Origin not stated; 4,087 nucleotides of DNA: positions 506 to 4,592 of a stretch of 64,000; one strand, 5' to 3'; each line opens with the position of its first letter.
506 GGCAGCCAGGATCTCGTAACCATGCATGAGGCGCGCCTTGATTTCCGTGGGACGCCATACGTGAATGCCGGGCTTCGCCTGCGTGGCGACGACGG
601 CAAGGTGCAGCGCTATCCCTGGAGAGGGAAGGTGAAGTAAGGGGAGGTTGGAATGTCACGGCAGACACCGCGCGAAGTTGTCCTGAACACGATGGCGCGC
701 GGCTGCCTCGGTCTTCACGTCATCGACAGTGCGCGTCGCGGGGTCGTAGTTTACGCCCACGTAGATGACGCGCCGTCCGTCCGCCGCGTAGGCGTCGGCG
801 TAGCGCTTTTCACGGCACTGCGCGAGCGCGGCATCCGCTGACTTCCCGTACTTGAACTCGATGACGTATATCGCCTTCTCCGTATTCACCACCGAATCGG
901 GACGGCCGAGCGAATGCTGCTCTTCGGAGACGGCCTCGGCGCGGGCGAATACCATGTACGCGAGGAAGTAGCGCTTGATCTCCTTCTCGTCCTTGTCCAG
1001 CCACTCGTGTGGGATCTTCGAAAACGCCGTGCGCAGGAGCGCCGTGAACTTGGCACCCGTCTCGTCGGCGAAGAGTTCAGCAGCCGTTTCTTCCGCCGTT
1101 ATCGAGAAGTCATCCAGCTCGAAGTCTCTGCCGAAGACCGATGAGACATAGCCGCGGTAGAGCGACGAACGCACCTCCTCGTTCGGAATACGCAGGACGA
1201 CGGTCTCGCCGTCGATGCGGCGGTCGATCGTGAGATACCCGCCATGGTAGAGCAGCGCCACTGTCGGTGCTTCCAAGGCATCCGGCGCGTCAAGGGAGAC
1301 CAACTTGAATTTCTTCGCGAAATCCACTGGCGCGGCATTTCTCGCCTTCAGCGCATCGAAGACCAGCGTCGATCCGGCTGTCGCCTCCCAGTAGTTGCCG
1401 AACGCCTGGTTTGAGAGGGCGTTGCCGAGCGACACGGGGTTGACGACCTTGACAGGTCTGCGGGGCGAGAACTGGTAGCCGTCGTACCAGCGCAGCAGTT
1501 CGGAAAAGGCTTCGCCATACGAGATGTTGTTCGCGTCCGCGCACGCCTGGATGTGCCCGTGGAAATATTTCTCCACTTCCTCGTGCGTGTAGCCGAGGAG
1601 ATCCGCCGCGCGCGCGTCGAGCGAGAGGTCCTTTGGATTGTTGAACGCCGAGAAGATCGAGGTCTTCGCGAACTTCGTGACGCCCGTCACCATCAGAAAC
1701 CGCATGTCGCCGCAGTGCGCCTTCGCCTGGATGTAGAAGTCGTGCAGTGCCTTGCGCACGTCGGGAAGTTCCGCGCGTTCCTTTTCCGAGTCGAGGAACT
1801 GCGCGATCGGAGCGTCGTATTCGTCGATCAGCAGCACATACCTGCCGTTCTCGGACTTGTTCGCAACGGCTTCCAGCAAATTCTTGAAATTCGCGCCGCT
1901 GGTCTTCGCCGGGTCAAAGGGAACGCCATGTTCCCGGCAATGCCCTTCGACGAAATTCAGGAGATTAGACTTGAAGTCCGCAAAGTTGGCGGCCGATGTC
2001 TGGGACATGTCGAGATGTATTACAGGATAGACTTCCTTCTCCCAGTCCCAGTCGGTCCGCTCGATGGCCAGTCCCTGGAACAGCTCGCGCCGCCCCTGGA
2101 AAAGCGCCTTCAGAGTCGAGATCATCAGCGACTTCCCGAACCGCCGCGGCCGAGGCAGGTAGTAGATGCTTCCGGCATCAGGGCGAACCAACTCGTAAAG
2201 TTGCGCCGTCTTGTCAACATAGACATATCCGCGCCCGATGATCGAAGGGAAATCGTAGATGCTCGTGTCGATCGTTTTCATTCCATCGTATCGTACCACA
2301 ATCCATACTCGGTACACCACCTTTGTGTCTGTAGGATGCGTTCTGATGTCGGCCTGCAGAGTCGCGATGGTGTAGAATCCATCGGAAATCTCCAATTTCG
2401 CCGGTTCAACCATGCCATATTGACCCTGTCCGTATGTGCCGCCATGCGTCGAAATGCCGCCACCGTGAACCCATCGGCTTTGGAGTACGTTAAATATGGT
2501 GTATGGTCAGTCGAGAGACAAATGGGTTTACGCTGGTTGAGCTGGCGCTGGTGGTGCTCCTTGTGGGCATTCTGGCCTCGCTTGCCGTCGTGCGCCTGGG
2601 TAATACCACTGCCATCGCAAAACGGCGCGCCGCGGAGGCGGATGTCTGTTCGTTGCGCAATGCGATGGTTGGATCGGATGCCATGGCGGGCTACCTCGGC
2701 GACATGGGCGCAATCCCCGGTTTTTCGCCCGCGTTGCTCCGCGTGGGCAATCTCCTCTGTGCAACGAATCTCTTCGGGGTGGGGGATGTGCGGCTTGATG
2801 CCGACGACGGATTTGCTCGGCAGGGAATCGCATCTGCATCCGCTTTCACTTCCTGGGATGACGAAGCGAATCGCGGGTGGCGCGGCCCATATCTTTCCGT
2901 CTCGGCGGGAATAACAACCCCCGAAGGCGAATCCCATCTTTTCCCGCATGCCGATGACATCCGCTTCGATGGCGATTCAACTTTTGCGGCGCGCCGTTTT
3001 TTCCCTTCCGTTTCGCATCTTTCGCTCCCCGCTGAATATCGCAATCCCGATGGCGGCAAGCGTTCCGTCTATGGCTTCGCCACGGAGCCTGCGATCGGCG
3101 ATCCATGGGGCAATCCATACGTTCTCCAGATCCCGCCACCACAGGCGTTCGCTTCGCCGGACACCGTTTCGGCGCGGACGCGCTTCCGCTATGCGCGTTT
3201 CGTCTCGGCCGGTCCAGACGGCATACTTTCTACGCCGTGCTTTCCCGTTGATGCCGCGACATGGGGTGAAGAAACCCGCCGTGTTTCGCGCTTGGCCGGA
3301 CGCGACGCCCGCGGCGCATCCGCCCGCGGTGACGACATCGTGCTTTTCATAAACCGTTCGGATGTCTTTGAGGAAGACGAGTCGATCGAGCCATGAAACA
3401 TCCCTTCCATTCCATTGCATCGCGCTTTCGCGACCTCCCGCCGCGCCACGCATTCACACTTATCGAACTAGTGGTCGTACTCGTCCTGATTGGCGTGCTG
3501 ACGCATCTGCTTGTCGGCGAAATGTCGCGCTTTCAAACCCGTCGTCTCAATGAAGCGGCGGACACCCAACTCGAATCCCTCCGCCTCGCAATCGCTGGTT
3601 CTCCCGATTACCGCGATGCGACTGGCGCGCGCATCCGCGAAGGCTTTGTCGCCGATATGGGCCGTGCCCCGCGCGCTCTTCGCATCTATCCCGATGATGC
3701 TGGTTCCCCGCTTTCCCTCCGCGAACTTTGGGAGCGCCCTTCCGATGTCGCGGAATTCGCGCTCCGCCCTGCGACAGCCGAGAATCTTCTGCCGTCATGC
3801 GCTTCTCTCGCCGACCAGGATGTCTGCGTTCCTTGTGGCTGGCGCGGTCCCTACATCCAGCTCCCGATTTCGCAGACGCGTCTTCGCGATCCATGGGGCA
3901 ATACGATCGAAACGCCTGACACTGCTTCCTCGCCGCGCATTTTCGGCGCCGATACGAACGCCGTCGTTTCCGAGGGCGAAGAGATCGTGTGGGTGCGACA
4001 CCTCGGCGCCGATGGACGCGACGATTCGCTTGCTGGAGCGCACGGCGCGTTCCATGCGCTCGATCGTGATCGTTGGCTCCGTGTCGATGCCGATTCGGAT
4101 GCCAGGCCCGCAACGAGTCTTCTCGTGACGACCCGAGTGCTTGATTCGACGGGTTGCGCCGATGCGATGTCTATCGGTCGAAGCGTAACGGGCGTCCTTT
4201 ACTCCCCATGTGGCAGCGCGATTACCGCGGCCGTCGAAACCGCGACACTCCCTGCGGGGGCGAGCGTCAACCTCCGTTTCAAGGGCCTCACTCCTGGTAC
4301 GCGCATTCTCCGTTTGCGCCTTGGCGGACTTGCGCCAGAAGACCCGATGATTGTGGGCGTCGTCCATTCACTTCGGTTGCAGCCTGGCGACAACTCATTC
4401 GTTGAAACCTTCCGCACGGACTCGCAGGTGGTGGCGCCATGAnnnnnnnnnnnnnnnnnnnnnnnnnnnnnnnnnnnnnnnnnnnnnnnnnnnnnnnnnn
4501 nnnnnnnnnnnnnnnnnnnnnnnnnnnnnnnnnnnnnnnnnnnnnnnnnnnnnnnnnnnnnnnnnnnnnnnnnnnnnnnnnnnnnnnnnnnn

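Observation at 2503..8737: Compact translationally coupled pilus/T2SS-like operon containing both a retraction ATPase (PilT) and an assembly ATPase (GspE/PilB), but no secretin or platform gene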

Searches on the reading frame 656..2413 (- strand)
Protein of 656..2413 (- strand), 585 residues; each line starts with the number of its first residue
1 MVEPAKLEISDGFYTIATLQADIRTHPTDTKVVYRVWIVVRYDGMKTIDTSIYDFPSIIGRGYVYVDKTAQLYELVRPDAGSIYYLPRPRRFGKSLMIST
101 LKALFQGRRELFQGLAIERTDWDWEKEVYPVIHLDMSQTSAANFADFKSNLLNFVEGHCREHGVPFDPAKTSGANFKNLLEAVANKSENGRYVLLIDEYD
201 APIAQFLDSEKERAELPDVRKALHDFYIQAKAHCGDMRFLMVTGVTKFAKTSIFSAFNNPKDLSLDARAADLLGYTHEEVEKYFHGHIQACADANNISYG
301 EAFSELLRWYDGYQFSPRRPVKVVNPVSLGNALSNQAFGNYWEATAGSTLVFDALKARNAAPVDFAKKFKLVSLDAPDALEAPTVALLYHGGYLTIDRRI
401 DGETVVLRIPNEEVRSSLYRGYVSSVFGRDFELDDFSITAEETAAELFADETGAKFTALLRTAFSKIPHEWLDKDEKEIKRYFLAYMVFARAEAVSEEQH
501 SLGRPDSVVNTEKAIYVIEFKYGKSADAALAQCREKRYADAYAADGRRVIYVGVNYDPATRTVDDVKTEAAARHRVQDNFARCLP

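Call 6: search_protein_families(library=pfam, proteins=[window:656-2413:-], max_evalue=0.001)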
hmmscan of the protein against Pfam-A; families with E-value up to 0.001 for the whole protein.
window:656-2413:- (585 aa): 2 families
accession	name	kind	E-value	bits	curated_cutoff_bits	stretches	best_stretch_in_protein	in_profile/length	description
PF09820.16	AAA-ATPase_like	-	7.3e-50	170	26.1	1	51-254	3-201/201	Predicted AAA-ATPase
PF08011.17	PDDEXK_9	-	3.1e-11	43.6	25.5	1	475-564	2-103/105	PD-(D/E)XK nuclease superfamily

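Call 10: find_encoding_contigs(protein=window:656-2413:-, flank=10000, max_places=4)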
Protein window:656-2413:- (585 aa): no gene with exactly this product is on record in the collection.

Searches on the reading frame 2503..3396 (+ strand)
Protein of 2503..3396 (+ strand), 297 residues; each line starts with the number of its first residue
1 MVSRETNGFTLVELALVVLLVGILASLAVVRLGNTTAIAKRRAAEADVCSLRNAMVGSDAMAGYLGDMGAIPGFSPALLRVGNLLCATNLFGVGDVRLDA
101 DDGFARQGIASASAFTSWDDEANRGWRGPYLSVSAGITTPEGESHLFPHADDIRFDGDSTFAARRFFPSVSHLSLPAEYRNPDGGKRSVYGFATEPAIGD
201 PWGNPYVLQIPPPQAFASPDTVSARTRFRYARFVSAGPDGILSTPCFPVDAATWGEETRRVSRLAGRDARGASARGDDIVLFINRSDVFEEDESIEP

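Call 3: search_protein_families(library=pfam, proteins=[window:2503-3396:+], max_evalue=0.1)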
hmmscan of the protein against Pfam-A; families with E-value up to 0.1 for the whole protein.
window:2503-3396:+ (297 aa): 1 family
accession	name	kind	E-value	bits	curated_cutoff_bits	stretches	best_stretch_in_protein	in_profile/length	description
PF07963.17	N_methyl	-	0.001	19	21.2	1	7-28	5-26/27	Prokaryotic N-terminal methylation motif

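Call 4: search_protein_families(library=ncbifam, proteins=[window:2503-3396:+], max_evalue=0.1)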
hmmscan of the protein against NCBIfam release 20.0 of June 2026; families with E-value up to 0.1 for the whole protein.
window:2503-3396:+ (297 aa): 6 families
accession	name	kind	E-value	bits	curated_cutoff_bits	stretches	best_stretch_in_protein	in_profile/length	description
TIGR01710.1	typeII_sec_gspG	equivalog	5e-08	33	88.85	1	8-55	2-49/134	type II secretion system major pseudopilin GspG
TIGR01708.2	typeII_sec_gspH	equivalog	1.9e-05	24.8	80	1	7-36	2-31/169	type II secretion system minor pseudopilin GspH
TIGR02532.1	IV_pilin_GFxxxE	domain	0.00023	20.9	16.3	1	7-29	2-24/24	prepilin-type N-terminal cleavage/methylation domain-containing protein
NF041775.1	typeIV_PilA_Myxo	equivalog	0.00055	20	400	1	6-54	10-58/214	type IV pilin protein PilA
NF040999.1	pilin_ComGC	equivalog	0.034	14.3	75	1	7-46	2-41/84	competence type IV pilus major pilin ComGC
NF006453.0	PRK08808.1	equivalog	0.049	12.7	295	1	3-46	3-46/211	type II secretion system protein J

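Call 70: search_protein_families(library=pfam, alignment_id=A6, max_evalue=1)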
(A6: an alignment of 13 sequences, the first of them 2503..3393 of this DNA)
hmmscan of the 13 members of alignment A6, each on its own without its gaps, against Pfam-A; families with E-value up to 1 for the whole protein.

A. member 1, window:2503-3393:+ (297 aa): 2 families
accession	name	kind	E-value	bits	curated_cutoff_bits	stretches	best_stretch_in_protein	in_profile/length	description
PF07963.17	N_methyl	-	0.001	19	21.2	1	7-28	5-26/27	Prokaryotic N-terminal methylation motif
PF08334.16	T2SSG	-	0.29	11.7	21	0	191-213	59-81/108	Type II secretion system (T2SS), protein G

B. families by the number of members that match (of 13 scanned): 5 families
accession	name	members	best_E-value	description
PF08334.16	T2SSG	9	0.00022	Type II secretion system (T2SS), protein G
PF07963.17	N_methyl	7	3.7e-07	Prokaryotic N-terminal methylation motif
PF07598.16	DUF1561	1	0.035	Protein of unknown function (DUF1561)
PF11773.13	ComGE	1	0.26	Competence system putative prepilin ComGE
PF14235.11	DUF4337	1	0.43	Domain of unknown function (DUF4337)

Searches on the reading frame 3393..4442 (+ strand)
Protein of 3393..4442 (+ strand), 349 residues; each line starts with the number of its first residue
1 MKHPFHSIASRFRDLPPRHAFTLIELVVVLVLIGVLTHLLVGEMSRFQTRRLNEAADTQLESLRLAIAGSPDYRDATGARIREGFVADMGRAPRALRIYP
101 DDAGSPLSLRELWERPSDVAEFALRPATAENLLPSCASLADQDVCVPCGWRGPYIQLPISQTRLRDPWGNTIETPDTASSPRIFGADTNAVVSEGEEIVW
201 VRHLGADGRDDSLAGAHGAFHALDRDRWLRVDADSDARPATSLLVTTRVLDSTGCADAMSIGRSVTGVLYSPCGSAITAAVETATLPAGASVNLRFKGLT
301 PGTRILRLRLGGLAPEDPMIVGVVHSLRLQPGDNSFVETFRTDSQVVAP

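Call 3: search_protein_families(library=pfam, proteins=[window:3393-4442:+], max_evalue=0.1)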
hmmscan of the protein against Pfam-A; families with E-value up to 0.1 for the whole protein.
window:3393-4442:+ (349 aa): 1 family
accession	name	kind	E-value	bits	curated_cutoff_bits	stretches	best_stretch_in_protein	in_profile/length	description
PF07963.17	N_methyl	-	8.7e-06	25.5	21.2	1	18-39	4-25/27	Prokaryotic N-terminal methylation motif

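Call 4: search_protein_families(library=ncbifam, proteins=[window:3393-4442:+], max_evalue=0.1)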
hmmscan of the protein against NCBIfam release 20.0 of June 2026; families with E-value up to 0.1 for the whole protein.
window:3393-4442:+ (349 aa): 9 families
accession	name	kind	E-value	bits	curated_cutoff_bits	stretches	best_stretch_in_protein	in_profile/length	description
TIGR01710.1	typeII_sec_gspG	equivalog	3.7e-06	27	88.85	1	20-67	2-49/134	type II secretion system major pseudopilin GspG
TIGR01708.2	typeII_sec_gspH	equivalog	1.7e-05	24.9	80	1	21-66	4-50/169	type II secretion system minor pseudopilin GspH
NF041775.1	typeIV_PilA_Myxo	equivalog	2.3e-05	24.5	400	1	16-65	8-57/214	type IV pilin protein PilA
TIGR02532.1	IV_pilin_GFxxxE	domain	2.7e-05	23.8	16.3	1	19-36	2-19/24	prepilin-type N-terminal cleavage/methylation domain-containing protein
NF041013.1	T4P_ComGE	equivalog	0.0001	22.3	49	1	20-59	5-44/83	competence type IV pilus minor pilin ComGE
NF040999.1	pilin_ComGC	equivalog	0.00049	20.2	75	1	19-47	2-30/84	competence type IV pilus major pilin ComGC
TIGR02596.1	TIGR02596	subfamily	0.0015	18.7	70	1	21-66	1-47/196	Verru_Chthon cassette protein D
NF007800.0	PRK10506.1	equivalog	0.032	14.1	158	1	18-60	8-51/163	prepilin peptidase-dependent protein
NF040982.1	ComGD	equivalog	0.077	13.4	70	0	19-61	2-44/139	competence type IV pilus minor pilin ComGD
